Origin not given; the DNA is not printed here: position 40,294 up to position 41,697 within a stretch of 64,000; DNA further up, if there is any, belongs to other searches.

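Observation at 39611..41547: Inverted two-gene module: DUF362/2x[4Fe-4S] protein plus SPL-like radical SAM enzyme inserted between ftsK and rimO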

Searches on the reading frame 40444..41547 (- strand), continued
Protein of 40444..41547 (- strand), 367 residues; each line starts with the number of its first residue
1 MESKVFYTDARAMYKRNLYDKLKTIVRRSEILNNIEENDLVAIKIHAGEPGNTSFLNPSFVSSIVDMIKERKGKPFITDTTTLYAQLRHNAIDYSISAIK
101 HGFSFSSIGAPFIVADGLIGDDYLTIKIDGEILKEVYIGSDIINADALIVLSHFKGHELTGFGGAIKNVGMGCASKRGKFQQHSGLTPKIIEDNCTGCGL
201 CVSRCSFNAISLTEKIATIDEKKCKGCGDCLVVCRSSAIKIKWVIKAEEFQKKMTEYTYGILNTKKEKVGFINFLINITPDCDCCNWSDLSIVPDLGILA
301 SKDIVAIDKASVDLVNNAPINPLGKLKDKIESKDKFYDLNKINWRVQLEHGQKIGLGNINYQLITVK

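Call 16: find_homologous_proteins(query=window:40444-41547:-)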
Query window:40444-41547:- (367 aa): 7209 proteins with E <= 0.001 among 8000 candidates; the best 120 are listed.
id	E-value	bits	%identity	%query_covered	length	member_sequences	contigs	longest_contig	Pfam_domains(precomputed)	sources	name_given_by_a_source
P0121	8.5e-243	823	99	100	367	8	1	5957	PF14697.12,PF04015.18,PF12797.13,PF12837.13,PF00037.33,PF12838.13,PF25160.2,PF13237.12,PF13187.12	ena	-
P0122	4.2e-217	738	87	100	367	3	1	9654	PF14697.12,PF04015.18,PF12797.13,PF12837.13,PF00037.33,PF12838.13,PF25160.2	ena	-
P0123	1.0e-211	720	83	100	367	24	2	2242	PF14697.12,PF04015.18,PF12797.13,PF12837.13,PF00037.33,PF12838.13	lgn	-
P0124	3.6e-203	692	82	100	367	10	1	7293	PF14697.12,PF04015.18,PF12797.13,PF12837.13,PF00037.33,PF12838.13,PF25160.2,PF13237.12,PF13187.12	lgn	-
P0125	6.8e-198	675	79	100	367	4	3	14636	PF14697.12,PF04015.18,PF12797.13,PF12837.13,PF00037.33,PF12838.13,PF25160.2,PF13237.12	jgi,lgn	jgi:hypothetical protein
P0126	1.6e-120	420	53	100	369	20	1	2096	PF14697.12,PF04015.18,PF12797.13,PF12837.13,PF00037.33,PF13484.12,PF12838.13,PF13237.12,PF12800.13,PF13187.12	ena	-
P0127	2.4e-119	417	51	100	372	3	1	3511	PF14697.12,PF04015.18,PF12797.13,PF12837.13,PF00037.33,PF13484.12,PF12838.13,PF25160.2,PF13237.12,PF13187.12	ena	-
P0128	1.7e-118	414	50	100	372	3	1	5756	PF14697.12,PF04015.18,PF12797.13,PF12837.13,PF00037.33,PF13484.12,PF12838.13,PF25160.2,PF13237.12,PF13187.12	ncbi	-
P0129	3.5e-117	409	49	100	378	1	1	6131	PF14697.12,PF04015.18,PF12797.13,PF12837.13,PF00037.33,PF13484.12,PF12838.13,PF25160.2,PF13237.12,PF13187.12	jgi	-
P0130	4.8e-116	406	50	99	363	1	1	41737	PF14697.12,PF04015.18,PF12797.13,PF12837.13,PF00037.33,PF13484.12,PF12838.13,PF25160.2,PF13237.12,PF13183.12,PF13187.12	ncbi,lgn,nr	ncbi:MAG: DUF362 domain-containing protein [Firmicutes bacterium]|nr:DUF362 domain-containing protei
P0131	6.8e-116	405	50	100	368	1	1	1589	PF14697.12,PF04015.18,PF12837.13,PF00037.33,PF13484.12,PF12838.13,PF13237.12,PF13187.12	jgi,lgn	-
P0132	7.2e-116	405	50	100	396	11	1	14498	PF14697.12,PF04015.18,PF12797.13,PF12837.13,PF00037.33,PF12838.13,PF13237.12,PF13187.12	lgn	-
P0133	1.1e-115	405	50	100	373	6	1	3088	PF14697.12,PF04015.18,PF12797.13,PF12837.13,PF00037.33,PF13484.12,PF12838.13,PF25160.2,PF13237.12,PF13187.12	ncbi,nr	ncbi:MAG: DUF362 domain-containing protein [Chloroflexi bacterium]|nr:DUF362 domain-containing prote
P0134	1.5e-115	404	50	99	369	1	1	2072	PF14697.12,PF04015.18,PF12797.13,PF12837.13,PF00037.33,PF13484.12,PF12838.13,PF25160.2,PF13237.12,PF12800.13,PF13187.12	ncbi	-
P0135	1.6e-115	404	50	99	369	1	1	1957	PF14697.12,PF04015.18,PF12797.13,PF12837.13,PF00037.33,PF13484.12,PF12838.13,PF25160.2,PF13237.12,PF12800.13,PF13187.12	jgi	-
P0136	3.1e-115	403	48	100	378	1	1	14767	PF14697.12,PF04015.18,PF12797.13,PF12837.13,PF00037.33,PF13484.12,PF12838.13,PF25160.2,PF13237.12,PF13187.12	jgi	-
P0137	4.2e-115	403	49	99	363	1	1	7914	PF14697.12,PF04015.18,PF12797.13,PF12837.13,PF00037.33,PF13484.12,PF12838.13,PF25160.2,PF13237.12,PF13187.12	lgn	-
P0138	5.5e-115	402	50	99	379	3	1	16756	PF14697.12,PF04015.18,PF12797.13,PF12837.13,PF00037.33,PF13484.12,PF12838.13,PF25160.2,PF13237.12,PF13187.12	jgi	-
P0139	7.4e-115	402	48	99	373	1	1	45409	PF14697.12,PF04015.18,PF12797.13,PF12837.13,PF00037.33,PF13484.12,PF12838.13,PF25160.2,PF13237.12,PF13187.12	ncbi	-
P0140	1.1e-114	401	49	100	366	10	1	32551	PF14697.12,PF17179.10,PF04015.18,PF12797.13,PF12837.13,PF00037.33,PF12838.13,PF25160.2,PF13237.12,PF12800.13,PF13187.12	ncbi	-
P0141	1.2e-114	401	49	100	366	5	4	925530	PF14697.12,PF04015.18,PF12797.13,PF12837.13,PF00037.33,PF13484.12,PF12838.13,PF25160.2,PF13237.12,PF13187.12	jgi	-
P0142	2.2e-114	400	49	99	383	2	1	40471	PF14697.12,PF04015.18,PF12837.13,PF13484.12,PF12838.13,PF12800.13,PF12797.13,PF00037.33,PF25160.2,PF13237.12,PF13183.12,PF13187.12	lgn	-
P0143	3.4e-114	400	51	99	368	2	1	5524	PF14697.12,PF04015.18,PF12797.13,PF12837.13,PF00037.33,PF13484.12,PF12838.13,PF25160.2,PF13237.12,PF13187.12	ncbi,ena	-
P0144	4.0e-114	399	49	100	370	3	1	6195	PF14697.12,PF04015.18,PF12797.13,PF12837.13,PF00037.33,PF12838.13,PF13237.12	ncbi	-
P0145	4.6e-114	399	50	100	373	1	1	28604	PF14697.12,PF04015.18,PF12797.13,PF12837.13,PF00037.33,PF13484.12,PF12838.13,PF25160.2,PF13237.12,PF12800.13,PF13187.12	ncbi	-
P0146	5.2e-114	399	47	100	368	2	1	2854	PF14697.12,PF04015.18,PF00037.33,PF13484.12,PF12838.13,PF13237.12,PF13187.12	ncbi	-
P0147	5.7e-114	399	49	99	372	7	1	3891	PF14697.12,PF04015.18,PF12797.13,PF09861.15,PF12837.13,PF00037.33,PF13484.12,PF12838.13,PF25160.2,PF13237.12,PF13187.12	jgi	-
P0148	7.1e-114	399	49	99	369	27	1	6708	PF14697.12,PF04015.18,PF12797.13,PF12837.13,PF00037.33,PF13484.12,PF12838.13,PF25160.2,PF13237.12,PF13187.12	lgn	-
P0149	8.9e-114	398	50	100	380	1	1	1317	PF14697.12,PF04015.18,PF12797.13,PF12837.13,PF00037.33,PF13484.12,PF12838.13,PF25160.2,PF13237.12,PF13187.12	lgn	-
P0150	9.8e-114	398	52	100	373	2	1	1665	PF14697.12,PF04015.18,PF12797.13,PF12837.13,PF00037.33,PF13484.12,PF12838.13,PF25160.2,PF13237.12,PF13187.12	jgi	jgi:uncharacterized Fe-S center protein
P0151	1.0e-113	398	47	99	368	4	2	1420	PF14697.12,PF04015.18,PF12797.13,PF12837.13,PF00037.33,PF12838.13,PF25160.2,PF13237.12,PF13187.12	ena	-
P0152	1.3e-113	398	50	99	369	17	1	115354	PF14697.12,PF04015.18,PF12797.13,PF12837.13,PF00037.33,PF13484.12,PF12838.13,PF25160.2,PF13237.12,PF13187.12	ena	-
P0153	1.4e-113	398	50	99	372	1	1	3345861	PF14697.12,PF04015.18,PF12797.13,PF12837.13,PF00037.33,PF13484.12,PF12838.13,PF13237.12,PF13187.12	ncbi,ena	-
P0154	1.5e-113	398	51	99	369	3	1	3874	PF14697.12,PF04015.18,PF12797.13,PF12837.13,PF00037.33,PF13484.12,PF12838.13,PF25160.2,PF13237.12,PF13187.12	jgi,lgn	-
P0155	1.5e-113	398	52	100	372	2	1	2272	PF14697.12,PF04015.18,PF12797.13,PF12837.13,PF00037.33,PF13484.12,PF12838.13,PF25160.2,PF13237.12,PF13187.12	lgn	-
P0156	2.3e-113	397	49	99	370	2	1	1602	PF14697.12,PF04015.18,PF12837.13,PF00037.33,PF13484.12,PF12838.13,PF13237.12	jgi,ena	-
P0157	2.4e-113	397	50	99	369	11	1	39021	PF14697.12,PF04015.18,PF12797.13,PF09861.15,PF12837.13,PF00037.33,PF12838.13,PF13237.12,PF12800.13,PF13187.12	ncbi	-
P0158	3.6e-113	396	49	99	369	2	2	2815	PF14697.12,PF04015.18,PF12797.13,PF12837.13,PF00037.33,PF13484.12,PF12838.13,PF25160.2,PF13237.12,PF13187.12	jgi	jgi:uncharacterized protein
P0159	3.8e-113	396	48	98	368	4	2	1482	PF14697.12,PF04015.18,PF12797.13,PF12837.13,PF00037.33,PF12838.13,PF13237.12,PF13187.12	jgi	-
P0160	6.2e-113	395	49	99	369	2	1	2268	PF14697.12,PF04015.18,PF12797.13,PF12837.13,PF00037.33,PF13484.12,PF12838.13,PF25160.2,PF13237.12,PF12800.13,PF13187.12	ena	-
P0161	8.7e-113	395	49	99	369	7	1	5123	PF14697.12,PF04015.18,PF12797.13,PF12837.13,PF00037.33,PF13484.12,PF12838.13,PF25160.2,PF13237.12,PF12800.13,PF13187.12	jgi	jgi:uncharacterized Fe-S center protein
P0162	9.2e-113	395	49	99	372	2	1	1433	PF14697.12,PF04015.18,PF12837.13,PF00037.33,PF12838.13,PF13237.12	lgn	-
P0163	9.2e-113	395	48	99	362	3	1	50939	PF14697.12,PF04015.18,PF12797.13,PF12837.13,PF00037.33,PF13484.12,PF12838.13,PF25160.2,PF13237.12,PF13183.12,PF13187.12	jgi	-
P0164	9.2e-113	395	49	99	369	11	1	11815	PF14697.12,PF04015.18,PF12797.13,PF12837.13,PF00037.33,PF13484.12,PF12838.13,PF25160.2,PF13237.12,PF13187.12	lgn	-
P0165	1.0e-112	395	49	99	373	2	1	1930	PF14697.12,PF04015.18,PF12797.13,PF12837.13,PF00037.33,PF12838.13,PF13237.12,PF13187.12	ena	-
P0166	1.1e-112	395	49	99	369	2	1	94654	PF14697.12,PF04015.18,PF12797.13,PF12837.13,PF00037.33,PF13484.12,PF12838.13,PF25160.2,PF13237.12,PF13187.12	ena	-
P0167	1.1e-112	395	49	99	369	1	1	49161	PF14697.12,PF04015.18,PF12797.13,PF12837.13,PF00037.33,PF13484.12,PF12838.13,PF25160.2,PF13237.12,PF13187.12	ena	-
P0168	1.2e-112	395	50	99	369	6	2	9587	PF14697.12,PF04015.18,PF12797.13,PF12837.13,PF00037.33,PF13484.12,PF12838.13,PF25160.2,PF13237.12,PF13187.12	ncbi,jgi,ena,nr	ncbi:MAG: 4Fe-4S ferredoxin [Desulfococcus sp. 4484_242]|nr:MAG: 4Fe-4S ferredoxin [Desulfococcus sp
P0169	1.3e-112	394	48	100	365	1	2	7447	PF14697.12,PF04015.18,PF12797.13,PF12837.13,PF00037.33,PF13484.12,PF12838.13,PF25160.2,PF13237.12,PF13187.12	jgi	jgi:uncharacterized Fe-S center protein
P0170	1.3e-112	394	48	99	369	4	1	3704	PF14697.12,PF04015.18,PF12797.13,PF12837.13,PF00037.33,PF13484.12,PF12838.13,PF13237.12,PF13187.12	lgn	-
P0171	1.4e-112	394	48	100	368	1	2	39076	PF14697.12,PF04015.18,PF12797.13,PF09861.15,PF12837.13,PF00037.33,PF12838.13,PF13237.12,PF13187.12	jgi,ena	-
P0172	1.5e-112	394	48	99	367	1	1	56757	PF14697.12,PF04015.18,PF12797.13,PF12837.13,PF00037.33,PF13484.12,PF12838.13,PF25160.2,PF13237.12,PF13187.12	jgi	jgi:uncharacterized Fe-S center protein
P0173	1.7e-112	394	48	99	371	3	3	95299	PF14697.12,PF04015.18,PF12797.13,PF12837.13,PF00037.33,PF13484.12,PF12838.13,PF25160.2,PF13237.12,PF13187.12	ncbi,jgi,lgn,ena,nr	ncbi:DUF362 domain-containing protein [bacterium]|nr:DUF362 domain-containing protein [bacterium] MB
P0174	1.7e-112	394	49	100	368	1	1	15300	PF14697.12,PF04015.18,PF12797.13,PF12837.13,PF00037.33,PF13484.12,PF12838.13,PF25160.2,PF13237.12,PF13187.12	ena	-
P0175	1.7e-112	394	48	99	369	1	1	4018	PF14697.12,PF04015.18,PF12797.13,PF12837.13,PF00037.33,PF13484.12,PF12838.13,PF25160.2,PF13237.12,PF13187.12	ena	-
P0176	2.1e-112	394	50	99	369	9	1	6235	PF14697.12,PF04015.18,PF12797.13,PF12837.13,PF00037.33,PF13484.12,PF12838.13,PF25160.2,PF13237.12,PF13187.12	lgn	-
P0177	2.5e-112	394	49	100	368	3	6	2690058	PF14697.12,PF04015.18,PF12837.13,PF12798.13,PF13484.12,PF12838.13,PF12800.13,PF12797.13,PF00037.33,PF25160.2,PF13237.12,PF13187.12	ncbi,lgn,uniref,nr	ncbi:MAG: DUF362 domain-containing protein [Bacillota bacterium]|uniref:Ferredoxin n=2 Tax=Carboxydo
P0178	2.5e-112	393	49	100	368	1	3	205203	PF14697.12,PF04015.18,PF12797.13,PF09861.15,PF12837.13,PF00037.33,PF12838.13,PF25160.2,PF13237.12,PF13187.12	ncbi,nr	ncbi:MAG: DUF362 domain-containing protein [Desulfobacterales bacterium]|nr:DUF362 domain-containing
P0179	3.1e-112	393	49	100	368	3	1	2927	PF14697.12,PF04015.18,PF12797.13,PF09861.15,PF12837.13,PF00037.33,PF12838.13,PF13237.12,PF13187.12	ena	-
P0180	3.5e-112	393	50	98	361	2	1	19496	PF14697.12,PF04015.18,PF12797.13,PF12837.13,PF00037.33,PF13484.12,PF12838.13,PF25160.2,PF13237.12,PF13187.12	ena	-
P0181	3.5e-112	393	49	99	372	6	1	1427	PF14697.12,PF04015.18,PF12837.13,PF00037.33,PF13484.12,PF12838.13,PF13237.12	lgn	-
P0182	3.8e-112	393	49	99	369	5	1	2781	PF14697.12,PF04015.18,PF12797.13,PF12837.13,PF00037.33,PF13484.12,PF12838.13,PF25160.2,PF13237.12,PF13187.12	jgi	jgi:uncharacterized Fe-S center protein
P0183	4.1e-112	393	49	99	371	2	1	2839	PF14697.12,PF04015.18,PF09861.15,PF12837.13,PF13484.12,PF12838.13,PF12800.13,PF12797.13,PF00037.33,PF25160.2,PF13237.12,PF13187.12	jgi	-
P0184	4.1e-112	393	49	99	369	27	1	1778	PF14697.12,PF04015.18,PF12797.13,PF12837.13,PF00037.33,PF12838.13,PF25160.2,PF13237.12,PF13187.12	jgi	-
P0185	4.6e-112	393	48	99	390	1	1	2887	PF14697.12,PF04015.18,PF12797.13,PF12837.13,PF00037.33,PF13484.12,PF12838.13,PF25160.2,PF13237.12,PF13187.12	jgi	jgi:uncharacterized Fe-S center protein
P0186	5.2e-112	392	50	99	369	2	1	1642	PF14697.12,PF04015.18,PF09861.15,PF12837.13,PF13484.12,PF12838.13,PF12800.13,PF12797.13,PF00037.33,PF25160.2,PF13237.12,PF13183.12,PF13187.12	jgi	jgi:uncharacterized Fe-S center protein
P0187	9.0e-112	392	49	99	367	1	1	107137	PF14697.12,PF04015.18,PF12797.13,PF12837.13,PF00037.33,PF13484.12,PF12838.13,PF25160.2,PF13237.12,PF13187.12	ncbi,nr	ncbi:MAG: DUF362 domain-containing protein [Deltaproteobacteria bacterium]|nr:DUF362 domain-containi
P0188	1.0e-111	392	49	100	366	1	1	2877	PF14697.12,PF04015.18,PF12797.13,PF12837.13,PF00037.33,PF13484.12,PF12838.13,PF25160.2,PF13237.12,PF12800.13,PF13187.12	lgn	-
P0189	1.0e-111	391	49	99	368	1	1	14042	PF14697.12,PF04015.18,PF09861.15,PF12837.13,PF13484.12,PF12838.13,PF12800.13,PF12797.13,PF00037.33,PF25160.2,PF13237.12,PF13183.12,PF13187.12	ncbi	-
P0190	1.2e-111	391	50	99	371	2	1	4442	PF14697.12,PF04015.18,PF12797.13,PF12837.13,PF00037.33,PF13484.12,PF12838.13,PF25160.2,PF13237.12,PF13187.12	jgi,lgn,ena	-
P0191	1.4e-111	391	49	100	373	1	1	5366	PF14697.12,PF04015.18,PF12797.13,PF12837.13,PF00037.33,PF13484.12,PF12838.13,PF25160.2,PF13237.12,PF13187.12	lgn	-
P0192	1.4e-111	391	48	100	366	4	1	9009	PF14697.12,PF17179.10,PF04015.18,PF12797.13,PF12837.13,PF00037.33,PF13484.12,PF12838.13,PF25160.2,PF13237.12,PF13187.12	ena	-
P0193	1.7e-111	391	48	99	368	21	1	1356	PF14697.12,PF04015.18,PF12797.13,PF12837.13,PF00037.33,PF12838.13,PF13237.12,PF13187.12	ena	-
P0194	1.7e-111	391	50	99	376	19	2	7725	PF14697.12,PF04015.18,PF12797.13,PF12837.13,PF00037.33,PF13484.12,PF12838.13,PF13237.12,PF13187.12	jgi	-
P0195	1.8e-111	391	49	99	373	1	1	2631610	PF14697.12,PF04015.18,PF12797.13,PF12837.13,PF00037.33,PF13484.12,PF12838.13,PF25160.2,PF13237.12,PF12800.13,PF13187.12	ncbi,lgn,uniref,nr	ncbi:4Fe-4S binding domain protein [uncultured Desulfobacterium sp.]|uniref:4Fe-4S binding domain pr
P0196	2.1e-111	390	48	100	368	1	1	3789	PF14697.12,PF04015.18,PF12797.13,PF12837.13,PF00037.33,PF13484.12,PF12838.13,PF25160.2,PF13237.12,PF13187.12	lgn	-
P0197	2.2e-111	390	49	100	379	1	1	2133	PF14697.12,PF04015.18,PF12797.13,PF12837.13,PF00037.33,PF13484.12,PF12838.13,PF13237.12,PF13187.12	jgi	jgi:uncharacterized protein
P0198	2.3e-111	390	49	99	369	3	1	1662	PF14697.12,PF04015.18,PF12797.13,PF12837.13,PF00037.33,PF13484.12,PF12838.13,PF25160.2,PF13237.12,PF13187.12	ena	-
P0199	2.7e-111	390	48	99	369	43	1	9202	PF14697.12,PF04015.18,PF12797.13,PF12837.13,PF00037.33,PF13484.12,PF12838.13,PF25160.2,PF13237.12,PF13187.12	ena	-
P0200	2.7e-111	390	47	100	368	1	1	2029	PF14697.12,PF04015.18,PF12797.13,PF09861.15,PF12837.13,PF00037.33,PF13484.12,PF12838.13,PF25160.2,PF13237.12,PF13187.12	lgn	-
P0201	4.2e-111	389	48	100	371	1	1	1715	PF14697.12,PF04015.18,PF12837.13,PF13484.12,PF12838.13,PF13459.12,PF12800.13,PF12797.13,PF00037.33,PF25160.2,PF13237.12,PF13187.12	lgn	-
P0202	4.6e-111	389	50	100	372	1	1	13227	PF14697.12,PF04015.18,PF12797.13,PF12837.13,PF00037.33,PF12838.13,PF13237.12,PF13187.12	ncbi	-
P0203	5.8e-111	389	48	100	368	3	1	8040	PF14697.12,PF04015.18,PF09861.15,PF12837.13,PF00037.33,PF12838.13,PF25160.2,PF13237.12,PF13187.12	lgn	-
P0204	5.8e-111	389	48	99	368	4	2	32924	PF14697.12,PF04015.18,PF12797.13,PF12837.13,PF00037.33,PF13484.12,PF12838.13,PF25160.2,PF13237.12,PF13187.12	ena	-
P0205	6.3e-111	389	51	100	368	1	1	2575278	PF14697.12,PF04015.18,PF12797.13,PF12837.13,PF00037.33,PF13484.12,PF12838.13,PF25160.2,PF13237.12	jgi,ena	jgi:uncharacterized Fe-S center protein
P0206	6.4e-111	389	49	100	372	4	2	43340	PF14697.12,PF04015.18,PF12797.13,PF12837.13,PF00037.33,PF13484.12,PF12838.13,PF13237.12,PF13187.12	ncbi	ncbi:MAG: DUF362 domain-containing protein [Bacillota bacterium]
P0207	7.1e-111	389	47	100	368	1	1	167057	PF14697.12,PF04015.18,PF12837.13,PF00037.33,PF12838.13,PF13237.12,PF13187.12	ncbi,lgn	ncbi:MAG: DUF362 domain-containing protein [Pseudomonadota bacterium]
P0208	8.6e-111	388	48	100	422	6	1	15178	PF14697.12,PF04015.18,PF12797.13,PF12837.13,PF00037.33,PF13484.12,PF12838.13,PF25160.2,PF13237.12,PF12800.13,PF13187.12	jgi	-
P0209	8.9e-111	388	48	99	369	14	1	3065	PF14697.12,PF04015.18,PF12797.13,PF12837.13,PF00037.33,PF13484.12,PF12838.13,PF25160.2,PF13237.12,PF13187.12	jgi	-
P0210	9.1e-111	388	48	100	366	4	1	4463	PF14697.12,PF04015.18,PF12797.13,PF12837.13,PF00037.33,PF13484.12,PF12838.13,PF25160.2,PF13237.12,PF13187.12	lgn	-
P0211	1.1e-110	388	48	99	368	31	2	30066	PF14697.12,PF04015.18,PF12797.13,PF12837.13,PF00037.33,PF12838.13,PF13237.12,PF13187.12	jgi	jgi:uncharacterized Fe-S center protein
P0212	1.1e-110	388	49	99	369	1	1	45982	PF14697.12,PF04015.18,PF12797.13,PF12837.13,PF00037.33,PF13484.12,PF12838.13,PF25160.2,PF13237.12,PF13187.12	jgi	-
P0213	1.1e-110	388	46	99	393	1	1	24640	PF14697.12,PF04015.18,PF12797.13,PF12837.13,PF00037.33,PF12838.13,PF25160.2,PF13237.12,PF13187.12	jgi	jgi:uncharacterized Fe-S center protein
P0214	1.1e-110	388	48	99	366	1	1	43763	PF14697.12,PF04015.18,PF12797.13,PF12837.13,PF13247.12,PF00037.33,PF13484.12,PF12838.13,PF25160.2,PF13237.12,PF13187.12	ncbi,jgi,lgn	ncbi:MAG TPA: DUF362 domain-containing protein [Candidatus Aquicultor sp.]|jgi:hypothetical protein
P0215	1.1e-110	388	49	99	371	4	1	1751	PF14697.12,PF04015.18,PF12797.13,PF12837.13,PF00037.33,PF13484.12,PF12838.13,PF13237.12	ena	-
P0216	1.2e-110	388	50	99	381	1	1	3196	PF14697.12,PF04015.18,PF12797.13,PF12837.13,PF00037.33,PF13484.12,PF12838.13,PF25160.2,PF13237.12,PF13187.12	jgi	jgi:uncharacterized protein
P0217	1.4e-110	388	49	94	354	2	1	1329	PF14697.12,PF04015.18,PF12797.13,PF12837.13,PF00037.33,PF13484.12,PF12838.13,PF25160.2,PF13237.12,PF13187.12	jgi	jgi:uncharacterized Fe-S center protein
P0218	1.5e-110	388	48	99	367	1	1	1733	PF14697.12,PF04015.18,PF12797.13,PF12837.13,PF00037.33,PF13484.12,PF12838.13,PF13237.12,PF13187.12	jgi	jgi:uncharacterized Fe-S center protein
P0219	1.5e-110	388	48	100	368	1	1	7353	PF14697.12,PF04015.18,PF12797.13,PF12837.13,PF00037.33,PF12838.13,PF25160.2,PF13237.12,PF13187.12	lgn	-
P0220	1.6e-110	388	47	100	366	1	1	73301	PF14697.12,PF17179.10,PF04015.18,PF12837.13,PF13484.12,PF12838.13,PF12800.13,PF12797.13,PF00037.33,PF25160.2,PF13237.12,PF13187.12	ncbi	-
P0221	1.9e-110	387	46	99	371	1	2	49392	PF14697.12,PF04015.18,PF12797.13,PF12837.13,PF00037.33,PF13484.12,PF12838.13,PF25160.2,PF13237.12,PF13187.12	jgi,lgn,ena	-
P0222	2.1e-110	387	49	99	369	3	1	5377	PF14697.12,PF04015.18,PF12797.13,PF12837.13,PF00037.33,PF13484.12,PF12838.13,PF25160.2,PF13237.12,PF13187.12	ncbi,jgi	-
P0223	2.1e-110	387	47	99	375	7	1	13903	PF14697.12,PF04015.18,PF12797.13,PF12837.13,PF00037.33,PF13484.12,PF12838.13,PF25160.2,PF13237.12,PF13187.12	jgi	-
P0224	2.1e-110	387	48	100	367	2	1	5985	PF14697.12,PF04015.18,PF12797.13,PF12837.13,PF00037.33,PF13484.12,PF12838.13,PF25160.2,PF13237.12,PF12800.13,PF13187.12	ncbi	-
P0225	2.2e-110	387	50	99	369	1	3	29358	PF14697.12,PF04015.18,PF12797.13,PF12837.13,PF00037.33,PF13484.12,PF12838.13,PF13237.12,PF13187.12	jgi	jgi:uncharacterized protein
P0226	2.3e-110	387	51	100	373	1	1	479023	PF14697.12,PF04015.18,PF12797.13,PF12837.13,PF00037.33,PF13484.12,PF12838.13,PF25160.2,PF13237.12,PF13187.12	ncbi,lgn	ncbi:MAG: DUF362 domain-containing protein [Bacillota bacterium]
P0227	2.6e-110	387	48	100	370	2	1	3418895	PF14697.12,PF04015.18,PF12837.13,PF13484.12,PF12838.13,PF12800.13,PF12797.13,PF00037.33,PF25160.2,PF13237.12,PF13183.12,PF13187.12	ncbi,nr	ncbi:MAG: DUF362 domain-containing protein [Desulfobacterales bacterium]|nr:MAG: DUF362 domain-conta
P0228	2.7e-110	387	48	99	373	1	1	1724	PF14697.12,PF04015.18,PF12797.13,PF12837.13,PF00037.33,PF13484.12,PF12838.13,PF25160.2,PF13237.12,PF13187.12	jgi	jgi:uncharacterized Fe-S center protein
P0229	3.4e-110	386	49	99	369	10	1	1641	PF14697.12,PF04015.18,PF12797.13,PF12837.13,PF00037.33,PF12838.13,PF25160.2,PF13237.12,PF13187.12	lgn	-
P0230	3.8e-110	386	48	99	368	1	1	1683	PF14697.12,PF04015.18,PF12797.13,PF12837.13,PF00037.33,PF13484.12,PF12838.13,PF25160.2,PF13237.12,PF13187.12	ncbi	-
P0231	3.9e-110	386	48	100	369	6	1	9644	PF14697.12,PF04015.18,PF12797.13,PF12837.13,PF00037.33,PF13484.12,PF12838.13,PF25160.2,PF13237.12,PF13187.12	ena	-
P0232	4.0e-110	386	48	99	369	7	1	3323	PF14697.12,PF04015.18,PF12797.13,PF12837.13,PF00037.33,PF13484.12,PF12838.13,PF25160.2,PF13237.12,PF13187.12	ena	-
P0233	4.2e-110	386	47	99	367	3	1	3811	PF14697.12,PF04015.18,PF12797.13,PF12837.13,PF00037.33,PF13484.12,PF12838.13,PF25160.2,PF13237.12,PF12800.13,PF13187.12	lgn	-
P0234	4.2e-110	386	48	100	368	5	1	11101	PF14697.12,PF04015.18,PF12797.13,PF12837.13,PF00037.33,PF13484.12,PF12838.13,PF25160.2,PF13237.12,PF13187.12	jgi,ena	-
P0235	4.6e-110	386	48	99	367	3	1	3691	PF14697.12,PF04015.18,PF12797.13,PF12837.13,PF00037.33,PF13484.12,PF12838.13,PF13237.12,PF13187.12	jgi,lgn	-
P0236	4.7e-110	386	49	99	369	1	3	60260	PF14697.12,PF04015.18,PF12797.13,PF12837.13,PF00037.33,PF13484.12,PF12838.13,PF25160.2,PF13237.12,PF13187.12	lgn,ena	-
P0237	4.8e-110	386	48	100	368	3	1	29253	PF14697.12,PF04015.18,PF12797.13,PF09861.15,PF12837.13,PF00037.33,PF12838.13,PF13237.12,PF13187.12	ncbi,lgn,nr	ncbi:MAG: DUF362 domain-containing protein [Desulfobacterales bacterium]|nr:DUF362 domain-containing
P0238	4.8e-110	386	50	99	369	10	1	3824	PF14697.12,PF04015.18,PF12797.13,PF12837.13,PF00037.33,PF13484.12,PF12838.13,PF25160.2,PF13237.12,PF13187.12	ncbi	ncbi:MAG: DUF362 domain-containing protein [Desulfatiglandales bacterium]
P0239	5.0e-110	386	48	99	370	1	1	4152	PF14697.12,PF04015.18,PF12797.13,PF12837.13,PF00037.33,PF13484.12,PF12838.13,PF13237.12,PF13187.12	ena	-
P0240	5.7e-110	386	50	99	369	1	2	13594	PF14697.12,PF04015.18,PF12797.13,PF12837.13,PF00037.33,PF13484.12,PF12838.13,PF25160.2,PF13237.12,PF13187.12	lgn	-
